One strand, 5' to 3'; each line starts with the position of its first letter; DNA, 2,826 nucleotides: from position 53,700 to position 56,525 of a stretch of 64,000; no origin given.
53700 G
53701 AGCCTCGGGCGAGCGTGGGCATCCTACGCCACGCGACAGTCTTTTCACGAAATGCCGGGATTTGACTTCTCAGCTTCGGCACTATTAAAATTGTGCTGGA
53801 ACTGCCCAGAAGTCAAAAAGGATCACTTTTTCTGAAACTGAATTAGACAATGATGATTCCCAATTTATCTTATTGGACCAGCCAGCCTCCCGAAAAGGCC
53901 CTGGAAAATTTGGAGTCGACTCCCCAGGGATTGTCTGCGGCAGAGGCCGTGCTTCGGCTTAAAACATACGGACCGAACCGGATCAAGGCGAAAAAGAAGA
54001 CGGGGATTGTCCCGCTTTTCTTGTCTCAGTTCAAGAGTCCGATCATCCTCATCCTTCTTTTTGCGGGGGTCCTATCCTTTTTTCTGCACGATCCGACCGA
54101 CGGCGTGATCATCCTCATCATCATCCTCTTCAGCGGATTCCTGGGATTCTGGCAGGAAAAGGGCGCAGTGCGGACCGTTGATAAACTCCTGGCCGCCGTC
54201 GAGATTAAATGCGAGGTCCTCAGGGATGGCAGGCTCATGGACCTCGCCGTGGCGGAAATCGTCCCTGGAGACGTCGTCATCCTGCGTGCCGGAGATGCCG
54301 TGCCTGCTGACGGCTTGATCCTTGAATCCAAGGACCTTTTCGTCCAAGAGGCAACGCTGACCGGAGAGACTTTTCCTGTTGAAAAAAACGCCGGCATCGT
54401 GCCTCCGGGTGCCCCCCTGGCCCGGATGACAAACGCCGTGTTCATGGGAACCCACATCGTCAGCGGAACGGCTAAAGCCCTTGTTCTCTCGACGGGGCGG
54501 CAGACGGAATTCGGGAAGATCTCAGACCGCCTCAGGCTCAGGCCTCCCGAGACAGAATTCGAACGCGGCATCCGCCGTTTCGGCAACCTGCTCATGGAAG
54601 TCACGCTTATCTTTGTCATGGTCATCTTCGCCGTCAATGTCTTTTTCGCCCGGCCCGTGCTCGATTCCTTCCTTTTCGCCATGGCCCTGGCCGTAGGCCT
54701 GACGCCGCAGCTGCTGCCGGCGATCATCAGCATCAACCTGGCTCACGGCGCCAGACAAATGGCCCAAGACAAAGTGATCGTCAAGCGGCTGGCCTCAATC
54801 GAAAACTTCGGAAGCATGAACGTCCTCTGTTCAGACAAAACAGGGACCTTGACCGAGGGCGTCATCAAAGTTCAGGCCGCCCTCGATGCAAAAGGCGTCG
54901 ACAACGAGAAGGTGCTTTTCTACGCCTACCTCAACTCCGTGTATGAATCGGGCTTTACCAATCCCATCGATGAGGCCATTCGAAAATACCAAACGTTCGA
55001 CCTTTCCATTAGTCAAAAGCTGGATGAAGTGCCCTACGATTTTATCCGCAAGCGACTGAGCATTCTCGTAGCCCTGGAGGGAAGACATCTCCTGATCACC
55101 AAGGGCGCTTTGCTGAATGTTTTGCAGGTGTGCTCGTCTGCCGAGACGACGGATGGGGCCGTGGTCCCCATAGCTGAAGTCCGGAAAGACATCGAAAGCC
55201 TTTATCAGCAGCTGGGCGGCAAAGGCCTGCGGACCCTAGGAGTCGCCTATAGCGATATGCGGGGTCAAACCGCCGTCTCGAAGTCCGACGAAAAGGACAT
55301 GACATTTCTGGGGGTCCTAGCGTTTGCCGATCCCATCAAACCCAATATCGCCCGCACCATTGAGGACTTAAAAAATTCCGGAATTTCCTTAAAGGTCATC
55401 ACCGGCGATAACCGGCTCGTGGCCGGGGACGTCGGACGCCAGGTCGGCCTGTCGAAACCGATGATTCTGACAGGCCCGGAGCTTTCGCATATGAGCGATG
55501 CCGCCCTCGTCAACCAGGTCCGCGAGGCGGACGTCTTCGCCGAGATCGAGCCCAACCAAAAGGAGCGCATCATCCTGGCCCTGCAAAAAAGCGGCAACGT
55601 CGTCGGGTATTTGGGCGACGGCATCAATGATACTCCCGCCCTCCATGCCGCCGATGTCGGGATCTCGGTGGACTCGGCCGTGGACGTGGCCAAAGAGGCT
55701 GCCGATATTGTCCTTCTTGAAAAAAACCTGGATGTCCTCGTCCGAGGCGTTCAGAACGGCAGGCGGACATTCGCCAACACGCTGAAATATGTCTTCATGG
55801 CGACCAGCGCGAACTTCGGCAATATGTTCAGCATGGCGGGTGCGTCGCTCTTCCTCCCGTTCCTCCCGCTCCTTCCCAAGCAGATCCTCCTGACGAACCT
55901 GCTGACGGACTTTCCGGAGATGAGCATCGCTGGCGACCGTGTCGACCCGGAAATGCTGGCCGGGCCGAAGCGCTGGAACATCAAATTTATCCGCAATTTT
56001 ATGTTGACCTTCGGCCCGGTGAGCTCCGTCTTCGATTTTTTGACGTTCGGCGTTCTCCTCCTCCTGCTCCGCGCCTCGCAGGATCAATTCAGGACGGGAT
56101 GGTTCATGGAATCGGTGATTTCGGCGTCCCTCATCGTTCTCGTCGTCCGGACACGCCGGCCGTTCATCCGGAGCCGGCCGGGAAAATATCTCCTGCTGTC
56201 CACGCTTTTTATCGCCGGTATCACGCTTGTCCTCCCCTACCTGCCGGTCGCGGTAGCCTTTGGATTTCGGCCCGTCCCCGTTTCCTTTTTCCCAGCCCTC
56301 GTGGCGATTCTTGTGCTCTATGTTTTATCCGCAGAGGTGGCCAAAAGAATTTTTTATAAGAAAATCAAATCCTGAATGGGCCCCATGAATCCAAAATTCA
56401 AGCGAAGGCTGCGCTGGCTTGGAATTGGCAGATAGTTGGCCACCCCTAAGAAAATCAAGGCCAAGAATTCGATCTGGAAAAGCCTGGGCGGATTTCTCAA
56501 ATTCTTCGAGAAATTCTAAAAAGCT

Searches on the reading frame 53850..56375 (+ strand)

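Call 49: search_protein_families(library=pfam, proteins=[window:53850-56375:+], max_evalue=0.001)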
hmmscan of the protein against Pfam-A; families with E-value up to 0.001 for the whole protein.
window:53850-56375:+ (841 aa): 6 families
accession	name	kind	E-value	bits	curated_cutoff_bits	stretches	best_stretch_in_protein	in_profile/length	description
PF00122.25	E1-E2_ATPase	-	1.6e-46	158.5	28.1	1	119-306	5-180/181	E1-E2 ATPase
PF00689.26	Cation_ATPase_C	-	2.4e-23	83.2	27.3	1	671-834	1-175/175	Cation transporting ATPase, C-terminus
PF00690.31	Cation_ATPase_N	-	2.7e-19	69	20.4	1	9-76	1-69/69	Cation transporter/ATPase, N-terminus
PF00702.32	Hydrolase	-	6.1e-15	56.6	26.4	1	324-602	2-191/191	haloacid dehalogenase-like hydrolase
PF08282.18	Hydrolase_3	-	0.00014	22.1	20.9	0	585-628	206-249/255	haloacid dehalogenase-like hydrolase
PF13246.12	Cation_ATPase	-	0.00088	19.7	21.7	0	388-430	46-90/91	Cation transport ATPase (P-type)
